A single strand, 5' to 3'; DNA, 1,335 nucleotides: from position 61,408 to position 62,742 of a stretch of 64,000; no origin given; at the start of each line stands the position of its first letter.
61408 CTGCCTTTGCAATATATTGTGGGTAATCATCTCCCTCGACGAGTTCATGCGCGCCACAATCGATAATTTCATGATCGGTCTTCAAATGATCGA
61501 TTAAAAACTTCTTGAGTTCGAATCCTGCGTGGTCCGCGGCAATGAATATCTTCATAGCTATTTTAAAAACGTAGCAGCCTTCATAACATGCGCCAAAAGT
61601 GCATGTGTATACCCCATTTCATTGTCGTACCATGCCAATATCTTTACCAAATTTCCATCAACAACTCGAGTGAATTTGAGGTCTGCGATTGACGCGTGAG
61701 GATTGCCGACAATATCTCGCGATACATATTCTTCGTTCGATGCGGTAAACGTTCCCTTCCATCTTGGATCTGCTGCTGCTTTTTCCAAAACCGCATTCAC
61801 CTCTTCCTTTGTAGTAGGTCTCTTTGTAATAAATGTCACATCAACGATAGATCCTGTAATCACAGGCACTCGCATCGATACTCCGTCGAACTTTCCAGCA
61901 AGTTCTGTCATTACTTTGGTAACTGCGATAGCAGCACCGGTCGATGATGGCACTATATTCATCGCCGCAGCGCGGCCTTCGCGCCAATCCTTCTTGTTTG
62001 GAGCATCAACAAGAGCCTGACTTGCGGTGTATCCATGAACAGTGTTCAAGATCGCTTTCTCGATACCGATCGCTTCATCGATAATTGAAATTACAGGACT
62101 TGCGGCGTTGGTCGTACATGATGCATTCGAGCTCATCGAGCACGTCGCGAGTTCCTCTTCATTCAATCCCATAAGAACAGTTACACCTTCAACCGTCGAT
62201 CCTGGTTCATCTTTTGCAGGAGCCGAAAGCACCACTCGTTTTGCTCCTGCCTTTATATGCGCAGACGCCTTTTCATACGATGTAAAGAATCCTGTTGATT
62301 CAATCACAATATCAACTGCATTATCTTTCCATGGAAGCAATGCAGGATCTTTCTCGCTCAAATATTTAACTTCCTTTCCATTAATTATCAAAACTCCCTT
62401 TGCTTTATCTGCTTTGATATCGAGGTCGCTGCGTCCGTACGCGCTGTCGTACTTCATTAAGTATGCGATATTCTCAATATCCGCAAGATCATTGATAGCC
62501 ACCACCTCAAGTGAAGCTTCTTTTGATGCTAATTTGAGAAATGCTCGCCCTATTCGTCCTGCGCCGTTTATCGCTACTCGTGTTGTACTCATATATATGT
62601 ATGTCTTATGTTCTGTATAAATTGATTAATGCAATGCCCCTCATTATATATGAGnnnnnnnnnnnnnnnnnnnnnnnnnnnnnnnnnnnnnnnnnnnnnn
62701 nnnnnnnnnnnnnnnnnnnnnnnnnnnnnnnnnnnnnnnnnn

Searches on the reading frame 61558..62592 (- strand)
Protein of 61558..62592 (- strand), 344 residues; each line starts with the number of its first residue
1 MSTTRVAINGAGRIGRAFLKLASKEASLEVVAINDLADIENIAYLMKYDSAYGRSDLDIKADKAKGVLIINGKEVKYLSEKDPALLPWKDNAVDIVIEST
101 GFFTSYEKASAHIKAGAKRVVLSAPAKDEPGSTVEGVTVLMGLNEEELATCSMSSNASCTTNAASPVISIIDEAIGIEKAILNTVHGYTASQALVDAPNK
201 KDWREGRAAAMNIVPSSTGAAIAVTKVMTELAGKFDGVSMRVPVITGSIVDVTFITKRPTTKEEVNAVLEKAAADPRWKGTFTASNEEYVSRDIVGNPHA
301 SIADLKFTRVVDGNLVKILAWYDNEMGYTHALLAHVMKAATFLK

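Call 39: find_encoding_contigs(protein=window:61558-62592:-, flank=10000, max_places=2)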
Protein window:61558-62592:- (344 aa): 3 contigs read that carry it; 2 places shown.
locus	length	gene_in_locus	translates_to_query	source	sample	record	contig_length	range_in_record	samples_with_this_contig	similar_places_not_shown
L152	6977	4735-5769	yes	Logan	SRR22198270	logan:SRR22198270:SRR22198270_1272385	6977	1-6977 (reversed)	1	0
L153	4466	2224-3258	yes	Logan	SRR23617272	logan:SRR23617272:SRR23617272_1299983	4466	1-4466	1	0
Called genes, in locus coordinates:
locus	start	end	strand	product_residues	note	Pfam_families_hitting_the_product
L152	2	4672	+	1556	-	?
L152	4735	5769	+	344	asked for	PF00044:Gp_dh_N, PF02800:Gp_dh_C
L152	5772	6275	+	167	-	PF02502:LacAB_rpiB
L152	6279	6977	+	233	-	?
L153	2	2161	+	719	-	?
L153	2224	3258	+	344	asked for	PF00044:Gp_dh_N, PF02800:Gp_dh_C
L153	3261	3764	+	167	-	PF02502:LacAB_rpiB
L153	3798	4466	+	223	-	?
